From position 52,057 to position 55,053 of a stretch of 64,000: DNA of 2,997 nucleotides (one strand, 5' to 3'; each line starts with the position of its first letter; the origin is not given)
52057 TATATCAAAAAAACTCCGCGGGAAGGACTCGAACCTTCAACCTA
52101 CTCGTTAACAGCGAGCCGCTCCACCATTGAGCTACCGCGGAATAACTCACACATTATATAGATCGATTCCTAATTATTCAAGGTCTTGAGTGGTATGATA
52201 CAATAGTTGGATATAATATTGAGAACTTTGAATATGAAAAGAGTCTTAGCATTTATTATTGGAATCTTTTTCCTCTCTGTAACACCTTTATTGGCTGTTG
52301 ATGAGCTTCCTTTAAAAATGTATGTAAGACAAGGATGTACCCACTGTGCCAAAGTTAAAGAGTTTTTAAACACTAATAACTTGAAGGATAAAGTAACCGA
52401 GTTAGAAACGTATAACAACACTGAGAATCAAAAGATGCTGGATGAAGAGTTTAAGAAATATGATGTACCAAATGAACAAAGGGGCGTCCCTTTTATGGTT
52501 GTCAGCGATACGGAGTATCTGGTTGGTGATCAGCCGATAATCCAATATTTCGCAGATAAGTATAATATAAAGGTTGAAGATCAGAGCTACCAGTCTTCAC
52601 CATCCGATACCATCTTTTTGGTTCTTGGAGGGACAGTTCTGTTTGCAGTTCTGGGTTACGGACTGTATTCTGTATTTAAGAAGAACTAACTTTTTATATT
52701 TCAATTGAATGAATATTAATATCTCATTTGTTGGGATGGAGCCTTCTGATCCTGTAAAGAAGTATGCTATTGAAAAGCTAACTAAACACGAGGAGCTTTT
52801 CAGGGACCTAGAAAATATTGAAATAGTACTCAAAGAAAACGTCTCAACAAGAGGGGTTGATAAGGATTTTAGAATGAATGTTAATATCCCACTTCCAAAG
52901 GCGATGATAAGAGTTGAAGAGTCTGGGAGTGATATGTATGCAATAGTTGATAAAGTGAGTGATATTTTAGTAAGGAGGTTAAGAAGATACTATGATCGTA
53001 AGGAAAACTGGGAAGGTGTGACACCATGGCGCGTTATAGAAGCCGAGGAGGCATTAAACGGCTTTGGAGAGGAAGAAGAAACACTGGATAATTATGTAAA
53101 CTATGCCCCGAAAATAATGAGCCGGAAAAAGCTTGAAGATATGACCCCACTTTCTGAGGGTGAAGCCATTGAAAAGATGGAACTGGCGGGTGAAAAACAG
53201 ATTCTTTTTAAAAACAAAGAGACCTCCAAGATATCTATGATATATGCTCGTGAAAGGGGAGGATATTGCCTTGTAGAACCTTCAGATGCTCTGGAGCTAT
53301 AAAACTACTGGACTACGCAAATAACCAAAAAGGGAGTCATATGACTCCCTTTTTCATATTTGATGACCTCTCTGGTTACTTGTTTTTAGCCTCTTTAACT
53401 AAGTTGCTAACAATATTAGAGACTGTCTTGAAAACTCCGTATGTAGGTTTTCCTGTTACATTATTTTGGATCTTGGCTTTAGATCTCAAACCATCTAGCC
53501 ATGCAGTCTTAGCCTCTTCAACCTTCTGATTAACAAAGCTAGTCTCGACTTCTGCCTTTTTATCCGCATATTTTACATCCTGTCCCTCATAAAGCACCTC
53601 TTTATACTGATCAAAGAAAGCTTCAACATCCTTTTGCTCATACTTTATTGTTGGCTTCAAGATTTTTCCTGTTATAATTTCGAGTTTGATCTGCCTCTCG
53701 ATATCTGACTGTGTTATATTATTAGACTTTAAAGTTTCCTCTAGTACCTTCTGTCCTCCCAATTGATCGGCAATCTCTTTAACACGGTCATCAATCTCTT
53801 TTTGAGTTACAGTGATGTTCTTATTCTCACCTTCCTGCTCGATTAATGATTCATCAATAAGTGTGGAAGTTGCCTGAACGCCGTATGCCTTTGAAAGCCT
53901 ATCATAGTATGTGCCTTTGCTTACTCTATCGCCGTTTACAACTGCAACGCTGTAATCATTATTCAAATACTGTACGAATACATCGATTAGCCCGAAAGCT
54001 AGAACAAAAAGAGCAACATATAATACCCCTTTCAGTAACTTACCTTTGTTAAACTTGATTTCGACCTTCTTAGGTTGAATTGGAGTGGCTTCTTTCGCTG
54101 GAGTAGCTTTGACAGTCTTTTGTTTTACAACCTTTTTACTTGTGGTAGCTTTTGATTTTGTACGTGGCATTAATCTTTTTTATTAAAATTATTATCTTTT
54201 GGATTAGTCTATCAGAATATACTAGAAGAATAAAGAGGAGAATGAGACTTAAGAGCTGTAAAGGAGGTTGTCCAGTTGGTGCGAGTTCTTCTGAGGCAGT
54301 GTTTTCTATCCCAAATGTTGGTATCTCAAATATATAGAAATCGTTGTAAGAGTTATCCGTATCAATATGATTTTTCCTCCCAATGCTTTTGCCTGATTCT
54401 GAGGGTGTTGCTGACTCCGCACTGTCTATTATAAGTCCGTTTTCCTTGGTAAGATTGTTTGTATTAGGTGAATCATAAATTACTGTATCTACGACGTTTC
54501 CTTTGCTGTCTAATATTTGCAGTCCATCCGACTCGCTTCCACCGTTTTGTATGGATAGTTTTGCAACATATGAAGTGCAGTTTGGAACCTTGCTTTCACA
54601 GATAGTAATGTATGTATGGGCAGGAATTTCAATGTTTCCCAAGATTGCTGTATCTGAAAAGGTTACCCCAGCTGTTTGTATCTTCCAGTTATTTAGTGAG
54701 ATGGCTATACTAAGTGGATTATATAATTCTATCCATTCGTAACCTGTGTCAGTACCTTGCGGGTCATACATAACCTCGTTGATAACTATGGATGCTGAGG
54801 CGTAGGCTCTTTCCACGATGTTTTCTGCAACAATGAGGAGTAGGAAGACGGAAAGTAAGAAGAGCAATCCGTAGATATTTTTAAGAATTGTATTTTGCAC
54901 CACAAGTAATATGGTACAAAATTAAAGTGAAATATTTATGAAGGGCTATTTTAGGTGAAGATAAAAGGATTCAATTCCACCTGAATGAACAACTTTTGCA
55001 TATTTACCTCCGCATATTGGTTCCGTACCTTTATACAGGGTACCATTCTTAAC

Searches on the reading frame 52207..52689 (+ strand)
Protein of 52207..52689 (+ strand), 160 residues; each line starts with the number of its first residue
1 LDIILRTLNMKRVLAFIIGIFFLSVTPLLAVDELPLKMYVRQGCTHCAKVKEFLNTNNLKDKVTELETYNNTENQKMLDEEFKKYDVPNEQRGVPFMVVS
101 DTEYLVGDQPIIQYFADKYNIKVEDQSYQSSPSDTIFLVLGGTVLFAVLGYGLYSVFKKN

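Call 29: search_protein_families(library=pfam, proteins=[window:52207-52689:+], max_evalue=0.01)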
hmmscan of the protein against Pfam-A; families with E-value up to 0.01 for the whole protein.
window:52207-52689:+ (160 aa): 3 families
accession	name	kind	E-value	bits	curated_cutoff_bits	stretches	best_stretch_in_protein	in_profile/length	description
PF00462.30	Glutaredoxin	-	5.1e-05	23.8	22.9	1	37-88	2-51/60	Glutaredoxin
PF13417.12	GST_N_3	-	0.0001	23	22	1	39-120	2-72/75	Glutathione S-transferase, N-terminal domain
PF05768.20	Glrx-like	-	0.0013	19.5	26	1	36-83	2-47/77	Glutaredoxin-like domain (DUF836)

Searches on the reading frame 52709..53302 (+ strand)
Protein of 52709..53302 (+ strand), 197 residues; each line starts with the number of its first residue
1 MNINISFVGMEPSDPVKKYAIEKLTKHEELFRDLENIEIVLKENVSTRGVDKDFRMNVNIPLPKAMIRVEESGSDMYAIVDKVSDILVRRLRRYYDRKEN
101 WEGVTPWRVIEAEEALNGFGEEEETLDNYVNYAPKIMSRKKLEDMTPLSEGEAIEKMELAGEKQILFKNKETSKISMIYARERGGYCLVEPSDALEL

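Call 29: search_protein_families(library=pfam, proteins=[window:52709-53302:+], max_evalue=0.01)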
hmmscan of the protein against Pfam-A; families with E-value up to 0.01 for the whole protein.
window:52709-53302:+ (197 aa): 2 families
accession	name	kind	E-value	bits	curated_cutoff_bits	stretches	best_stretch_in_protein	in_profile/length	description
PF02482.25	Ribosomal_S30AE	-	7.4e-15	55.9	23.7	1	3-98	1-87/88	Sigma 54 modulation protein / S30EA ribosomal protein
PF16321.10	Ribosom_S30AE_C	-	2.8e-12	46.6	25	1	135-188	5-57/57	Sigma 54 modulation/S30EA ribosomal protein C terminus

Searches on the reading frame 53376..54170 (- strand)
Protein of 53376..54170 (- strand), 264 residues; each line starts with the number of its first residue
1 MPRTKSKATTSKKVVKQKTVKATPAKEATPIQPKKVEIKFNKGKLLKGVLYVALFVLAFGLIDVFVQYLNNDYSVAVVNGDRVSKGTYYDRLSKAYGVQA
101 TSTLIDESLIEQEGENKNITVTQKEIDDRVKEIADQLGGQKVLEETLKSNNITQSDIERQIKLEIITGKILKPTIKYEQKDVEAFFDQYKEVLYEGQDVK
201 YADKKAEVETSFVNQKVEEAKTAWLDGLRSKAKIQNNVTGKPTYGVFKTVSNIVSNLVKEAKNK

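Call 30: search_protein_families(library=pfam, proteins=[window:53376-54170:-], max_evalue=0.01)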
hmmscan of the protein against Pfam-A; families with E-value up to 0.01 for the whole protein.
window:53376-54170:- (264 aa): 3 families
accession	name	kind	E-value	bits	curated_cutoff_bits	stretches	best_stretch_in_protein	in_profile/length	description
PF13624.11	SurA_N_3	-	2e-09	37.9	27.2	1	99-170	86-161/162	SurA-like N-terminal domain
PF13623.11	SurA_N_2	-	4.5e-05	23.8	28.5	0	99-134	88-122/145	SurA-like N-terminal domain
PF09312.16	SurA_N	-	0.0086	16.7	30.8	0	102-169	48-116/118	SurA N-terminal domain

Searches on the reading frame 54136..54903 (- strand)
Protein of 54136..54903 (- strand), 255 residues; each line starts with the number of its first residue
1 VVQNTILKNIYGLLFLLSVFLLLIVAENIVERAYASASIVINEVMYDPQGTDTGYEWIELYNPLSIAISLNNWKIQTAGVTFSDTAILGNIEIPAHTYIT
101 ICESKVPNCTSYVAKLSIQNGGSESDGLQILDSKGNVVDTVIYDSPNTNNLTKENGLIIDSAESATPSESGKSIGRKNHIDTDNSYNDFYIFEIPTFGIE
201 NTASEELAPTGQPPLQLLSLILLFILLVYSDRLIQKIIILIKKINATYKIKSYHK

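Call 30: search_protein_families(library=pfam, proteins=[window:54136-54903:-], max_evalue=0.01)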
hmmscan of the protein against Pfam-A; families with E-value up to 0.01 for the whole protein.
window:54136-54903:- (255 aa): 1 family
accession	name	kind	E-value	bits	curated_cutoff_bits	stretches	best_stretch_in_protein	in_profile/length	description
PF00932.25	LTD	-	2.8e-17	63.5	34.3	1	33-143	2-107/109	Lamin Tail Domain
